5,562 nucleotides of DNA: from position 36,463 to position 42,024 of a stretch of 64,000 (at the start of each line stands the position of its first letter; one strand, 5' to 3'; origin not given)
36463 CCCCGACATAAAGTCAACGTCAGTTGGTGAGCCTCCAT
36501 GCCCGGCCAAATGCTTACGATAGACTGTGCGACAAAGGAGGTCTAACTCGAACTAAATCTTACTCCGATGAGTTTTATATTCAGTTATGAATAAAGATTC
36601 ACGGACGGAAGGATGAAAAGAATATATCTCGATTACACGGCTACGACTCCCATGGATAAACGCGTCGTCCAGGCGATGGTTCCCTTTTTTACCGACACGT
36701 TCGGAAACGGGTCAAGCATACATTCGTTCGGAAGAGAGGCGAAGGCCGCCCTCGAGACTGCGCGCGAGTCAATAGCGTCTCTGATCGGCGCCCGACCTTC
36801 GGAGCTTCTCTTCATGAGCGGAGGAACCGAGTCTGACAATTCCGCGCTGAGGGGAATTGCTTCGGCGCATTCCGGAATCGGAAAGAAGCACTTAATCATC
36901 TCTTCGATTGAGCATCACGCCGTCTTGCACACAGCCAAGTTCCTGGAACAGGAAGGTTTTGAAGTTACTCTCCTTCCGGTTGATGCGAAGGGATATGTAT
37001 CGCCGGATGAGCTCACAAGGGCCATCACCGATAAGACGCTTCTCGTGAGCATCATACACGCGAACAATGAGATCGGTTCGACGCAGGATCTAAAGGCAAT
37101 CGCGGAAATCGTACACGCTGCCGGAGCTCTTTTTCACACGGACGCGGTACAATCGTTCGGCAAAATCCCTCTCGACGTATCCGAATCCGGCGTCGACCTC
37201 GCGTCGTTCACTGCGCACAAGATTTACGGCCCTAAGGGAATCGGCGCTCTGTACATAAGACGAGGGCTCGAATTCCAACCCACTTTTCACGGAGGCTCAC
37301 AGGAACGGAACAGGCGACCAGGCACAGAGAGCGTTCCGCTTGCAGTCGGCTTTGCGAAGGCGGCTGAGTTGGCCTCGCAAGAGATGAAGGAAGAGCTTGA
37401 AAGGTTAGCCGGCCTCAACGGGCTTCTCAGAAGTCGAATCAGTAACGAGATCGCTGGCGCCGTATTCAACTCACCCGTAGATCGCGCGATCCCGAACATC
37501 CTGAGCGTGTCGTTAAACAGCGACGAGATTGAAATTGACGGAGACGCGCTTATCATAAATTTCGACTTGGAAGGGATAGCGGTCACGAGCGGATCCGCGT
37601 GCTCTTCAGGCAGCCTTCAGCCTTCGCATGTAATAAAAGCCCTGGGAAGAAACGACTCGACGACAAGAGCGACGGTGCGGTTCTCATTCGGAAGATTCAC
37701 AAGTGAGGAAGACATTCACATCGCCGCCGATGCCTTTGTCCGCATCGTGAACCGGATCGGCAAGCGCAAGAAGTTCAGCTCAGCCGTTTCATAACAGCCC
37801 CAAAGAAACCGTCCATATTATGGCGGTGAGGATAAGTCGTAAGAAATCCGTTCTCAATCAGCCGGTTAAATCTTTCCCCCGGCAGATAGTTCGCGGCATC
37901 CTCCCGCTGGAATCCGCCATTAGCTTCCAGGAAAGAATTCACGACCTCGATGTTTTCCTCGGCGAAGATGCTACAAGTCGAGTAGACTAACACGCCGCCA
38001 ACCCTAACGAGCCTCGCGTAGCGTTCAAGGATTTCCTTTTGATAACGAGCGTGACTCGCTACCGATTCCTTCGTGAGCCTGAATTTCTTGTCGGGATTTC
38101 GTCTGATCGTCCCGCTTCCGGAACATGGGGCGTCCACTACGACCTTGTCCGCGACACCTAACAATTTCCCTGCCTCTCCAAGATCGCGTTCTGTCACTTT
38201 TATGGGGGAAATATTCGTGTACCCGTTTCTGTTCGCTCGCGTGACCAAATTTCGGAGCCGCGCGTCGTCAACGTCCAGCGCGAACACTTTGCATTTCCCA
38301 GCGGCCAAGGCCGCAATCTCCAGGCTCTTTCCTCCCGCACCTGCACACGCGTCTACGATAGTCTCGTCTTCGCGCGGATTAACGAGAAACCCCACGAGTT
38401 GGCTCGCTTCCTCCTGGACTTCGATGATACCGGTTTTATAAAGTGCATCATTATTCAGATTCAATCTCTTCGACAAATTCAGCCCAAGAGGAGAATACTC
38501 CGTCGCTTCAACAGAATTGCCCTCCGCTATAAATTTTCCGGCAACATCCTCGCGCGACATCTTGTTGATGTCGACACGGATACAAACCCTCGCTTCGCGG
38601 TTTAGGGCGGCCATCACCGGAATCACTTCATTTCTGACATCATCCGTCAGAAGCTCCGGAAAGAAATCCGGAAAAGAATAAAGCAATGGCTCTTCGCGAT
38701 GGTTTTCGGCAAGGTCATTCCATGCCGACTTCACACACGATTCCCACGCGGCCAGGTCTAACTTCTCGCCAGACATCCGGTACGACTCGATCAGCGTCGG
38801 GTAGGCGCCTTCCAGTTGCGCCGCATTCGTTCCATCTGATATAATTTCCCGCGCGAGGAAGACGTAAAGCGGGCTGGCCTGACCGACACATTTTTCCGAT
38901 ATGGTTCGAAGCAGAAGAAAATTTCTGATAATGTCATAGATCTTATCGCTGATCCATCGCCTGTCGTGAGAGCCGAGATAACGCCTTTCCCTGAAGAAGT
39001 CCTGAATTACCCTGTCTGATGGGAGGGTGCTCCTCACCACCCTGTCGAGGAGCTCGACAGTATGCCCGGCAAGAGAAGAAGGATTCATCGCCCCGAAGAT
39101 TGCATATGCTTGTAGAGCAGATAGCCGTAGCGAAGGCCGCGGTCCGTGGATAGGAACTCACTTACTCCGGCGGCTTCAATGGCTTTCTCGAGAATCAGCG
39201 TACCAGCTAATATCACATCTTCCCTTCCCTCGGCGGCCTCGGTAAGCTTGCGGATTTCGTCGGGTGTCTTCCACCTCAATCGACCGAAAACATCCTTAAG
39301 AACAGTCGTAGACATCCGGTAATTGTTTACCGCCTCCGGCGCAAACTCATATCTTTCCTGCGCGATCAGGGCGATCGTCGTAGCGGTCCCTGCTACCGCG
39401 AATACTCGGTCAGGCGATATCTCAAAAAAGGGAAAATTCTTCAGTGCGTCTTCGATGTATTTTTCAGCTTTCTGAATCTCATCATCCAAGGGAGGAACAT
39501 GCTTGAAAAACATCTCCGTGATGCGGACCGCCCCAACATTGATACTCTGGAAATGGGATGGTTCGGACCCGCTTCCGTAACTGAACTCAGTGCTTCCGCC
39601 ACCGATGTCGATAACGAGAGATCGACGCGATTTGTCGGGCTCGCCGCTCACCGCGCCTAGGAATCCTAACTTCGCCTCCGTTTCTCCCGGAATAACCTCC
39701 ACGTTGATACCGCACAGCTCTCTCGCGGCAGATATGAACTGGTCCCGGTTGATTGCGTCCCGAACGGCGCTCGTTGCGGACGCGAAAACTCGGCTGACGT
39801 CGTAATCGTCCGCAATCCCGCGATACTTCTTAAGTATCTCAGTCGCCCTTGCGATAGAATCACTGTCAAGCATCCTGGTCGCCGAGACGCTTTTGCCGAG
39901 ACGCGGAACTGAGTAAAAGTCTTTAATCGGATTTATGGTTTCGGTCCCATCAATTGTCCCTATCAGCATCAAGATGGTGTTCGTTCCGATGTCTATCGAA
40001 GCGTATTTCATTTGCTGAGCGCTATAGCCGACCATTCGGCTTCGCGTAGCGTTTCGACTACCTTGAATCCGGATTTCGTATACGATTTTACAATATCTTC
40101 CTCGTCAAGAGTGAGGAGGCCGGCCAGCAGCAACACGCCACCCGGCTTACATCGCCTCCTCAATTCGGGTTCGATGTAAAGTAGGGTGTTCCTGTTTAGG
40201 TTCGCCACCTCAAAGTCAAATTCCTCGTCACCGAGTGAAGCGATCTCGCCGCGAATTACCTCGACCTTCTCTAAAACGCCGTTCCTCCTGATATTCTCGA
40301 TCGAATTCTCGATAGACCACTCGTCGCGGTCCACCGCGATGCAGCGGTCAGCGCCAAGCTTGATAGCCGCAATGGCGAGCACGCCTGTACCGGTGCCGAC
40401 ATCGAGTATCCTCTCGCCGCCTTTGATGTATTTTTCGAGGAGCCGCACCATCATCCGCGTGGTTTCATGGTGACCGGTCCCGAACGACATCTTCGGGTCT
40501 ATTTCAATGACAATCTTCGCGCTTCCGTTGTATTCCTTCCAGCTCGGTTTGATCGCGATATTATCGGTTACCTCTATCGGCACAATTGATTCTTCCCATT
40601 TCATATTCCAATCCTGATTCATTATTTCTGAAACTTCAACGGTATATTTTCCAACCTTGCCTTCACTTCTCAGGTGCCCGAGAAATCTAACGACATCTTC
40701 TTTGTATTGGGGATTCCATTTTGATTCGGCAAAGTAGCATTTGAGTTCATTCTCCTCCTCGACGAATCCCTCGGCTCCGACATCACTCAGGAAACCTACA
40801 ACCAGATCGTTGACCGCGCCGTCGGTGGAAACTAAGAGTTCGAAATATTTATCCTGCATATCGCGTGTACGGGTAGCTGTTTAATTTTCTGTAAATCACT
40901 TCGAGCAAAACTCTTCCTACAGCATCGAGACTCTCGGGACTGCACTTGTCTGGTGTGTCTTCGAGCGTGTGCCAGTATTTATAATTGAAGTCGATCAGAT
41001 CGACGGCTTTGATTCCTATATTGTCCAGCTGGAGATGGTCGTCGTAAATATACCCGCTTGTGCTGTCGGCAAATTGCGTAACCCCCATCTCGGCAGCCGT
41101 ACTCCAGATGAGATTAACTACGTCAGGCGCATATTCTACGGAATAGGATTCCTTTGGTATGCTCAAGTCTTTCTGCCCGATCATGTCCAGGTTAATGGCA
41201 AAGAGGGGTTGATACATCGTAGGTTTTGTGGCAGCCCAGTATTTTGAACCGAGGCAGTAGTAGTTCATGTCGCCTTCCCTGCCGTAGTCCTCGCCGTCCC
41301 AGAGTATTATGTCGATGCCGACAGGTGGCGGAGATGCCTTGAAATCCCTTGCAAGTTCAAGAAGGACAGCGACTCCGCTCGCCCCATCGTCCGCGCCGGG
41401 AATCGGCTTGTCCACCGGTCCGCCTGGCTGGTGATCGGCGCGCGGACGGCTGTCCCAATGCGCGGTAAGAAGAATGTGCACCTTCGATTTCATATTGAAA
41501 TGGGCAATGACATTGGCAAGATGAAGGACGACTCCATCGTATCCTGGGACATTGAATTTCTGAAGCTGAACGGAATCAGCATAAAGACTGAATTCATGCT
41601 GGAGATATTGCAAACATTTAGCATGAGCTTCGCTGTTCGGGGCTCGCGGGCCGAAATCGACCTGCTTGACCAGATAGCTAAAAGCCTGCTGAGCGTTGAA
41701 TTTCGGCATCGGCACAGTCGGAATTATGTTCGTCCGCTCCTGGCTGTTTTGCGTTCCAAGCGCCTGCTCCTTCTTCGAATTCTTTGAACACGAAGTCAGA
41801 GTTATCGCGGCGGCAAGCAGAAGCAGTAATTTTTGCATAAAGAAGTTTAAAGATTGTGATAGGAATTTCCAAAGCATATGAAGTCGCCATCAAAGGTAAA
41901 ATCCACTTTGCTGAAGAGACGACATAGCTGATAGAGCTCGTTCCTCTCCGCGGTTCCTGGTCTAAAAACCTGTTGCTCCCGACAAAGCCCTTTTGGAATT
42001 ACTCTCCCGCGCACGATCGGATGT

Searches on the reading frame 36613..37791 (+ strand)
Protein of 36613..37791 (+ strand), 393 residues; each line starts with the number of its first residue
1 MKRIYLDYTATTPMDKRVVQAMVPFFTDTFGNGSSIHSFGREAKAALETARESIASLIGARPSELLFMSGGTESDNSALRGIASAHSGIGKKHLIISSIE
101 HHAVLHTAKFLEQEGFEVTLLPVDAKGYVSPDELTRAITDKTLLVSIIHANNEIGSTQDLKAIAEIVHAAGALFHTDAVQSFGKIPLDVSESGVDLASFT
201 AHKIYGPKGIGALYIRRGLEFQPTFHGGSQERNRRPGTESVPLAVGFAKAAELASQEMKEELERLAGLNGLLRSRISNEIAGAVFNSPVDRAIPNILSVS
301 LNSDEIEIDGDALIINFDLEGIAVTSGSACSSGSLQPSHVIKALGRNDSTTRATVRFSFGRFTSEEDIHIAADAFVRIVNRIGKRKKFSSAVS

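Call 72: search_protein_families(library=pfam, proteins=[window:36613-37791:+], max_evalue=0.00001)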
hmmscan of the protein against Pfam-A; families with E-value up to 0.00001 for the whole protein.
window:36613-37791:+ (393 aa): 1 family
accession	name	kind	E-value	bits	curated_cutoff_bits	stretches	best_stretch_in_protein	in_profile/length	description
PF00266.25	Aminotran_5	-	3e-80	270.4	21.5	1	4-369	1-369/371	Aminotransferase class-V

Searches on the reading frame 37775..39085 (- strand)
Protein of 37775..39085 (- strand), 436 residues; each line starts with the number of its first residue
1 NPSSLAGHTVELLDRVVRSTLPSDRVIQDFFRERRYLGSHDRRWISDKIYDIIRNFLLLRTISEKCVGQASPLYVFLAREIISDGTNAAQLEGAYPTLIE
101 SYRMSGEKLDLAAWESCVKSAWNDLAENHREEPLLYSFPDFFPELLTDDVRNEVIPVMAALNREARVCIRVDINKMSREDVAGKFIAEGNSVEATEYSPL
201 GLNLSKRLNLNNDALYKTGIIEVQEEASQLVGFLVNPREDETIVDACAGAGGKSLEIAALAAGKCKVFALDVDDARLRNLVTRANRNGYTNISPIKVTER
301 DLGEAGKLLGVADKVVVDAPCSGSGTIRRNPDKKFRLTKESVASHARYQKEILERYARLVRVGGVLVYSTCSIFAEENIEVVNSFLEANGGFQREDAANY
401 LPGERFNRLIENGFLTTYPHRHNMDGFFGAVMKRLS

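Call 72: search_protein_families(library=pfam, proteins=[window:37775-39085:-], max_evalue=0.00001)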
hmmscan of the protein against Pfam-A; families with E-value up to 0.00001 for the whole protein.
window:37775-39085:- (436 aa): 2 families
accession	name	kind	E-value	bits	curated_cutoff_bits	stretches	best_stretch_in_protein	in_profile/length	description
PF01189.24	Methyltr_RsmB-F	-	1.8e-44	152.3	27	1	234-432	3-198/199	16S rRNA methyltransferase RsmB/F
PF22458.1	RsmF-B_ferredox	-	4.7e-07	30.3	27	1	139-209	2-72/74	Methyltr_RsmF/B-like, ferredoxin-like domain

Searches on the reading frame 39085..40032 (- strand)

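Call 72: search_protein_families(library=pfam, proteins=[window:39085-40032:-], max_evalue=0.00001)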
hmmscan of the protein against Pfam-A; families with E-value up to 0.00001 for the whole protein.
window:39085-40032:- (315 aa): 1 family
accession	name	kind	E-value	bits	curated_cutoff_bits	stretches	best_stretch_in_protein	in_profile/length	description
PF02541.22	Ppx-GppA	-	3.6e-51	174.7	27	1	44-306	21-279/285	Ppx/GppA phosphatase family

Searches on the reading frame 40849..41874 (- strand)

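Call 72: search_protein_families(library=pfam, proteins=[window:40849-41874:-], max_evalue=0.00001)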
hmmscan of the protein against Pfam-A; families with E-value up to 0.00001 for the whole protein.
window:40849-41874:- (341 aa): 1 family
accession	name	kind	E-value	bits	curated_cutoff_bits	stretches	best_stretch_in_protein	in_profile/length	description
PF04389.22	Peptidase_M28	-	1.1e-37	130.1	21.3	1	121-326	1-192/193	Peptidase family M28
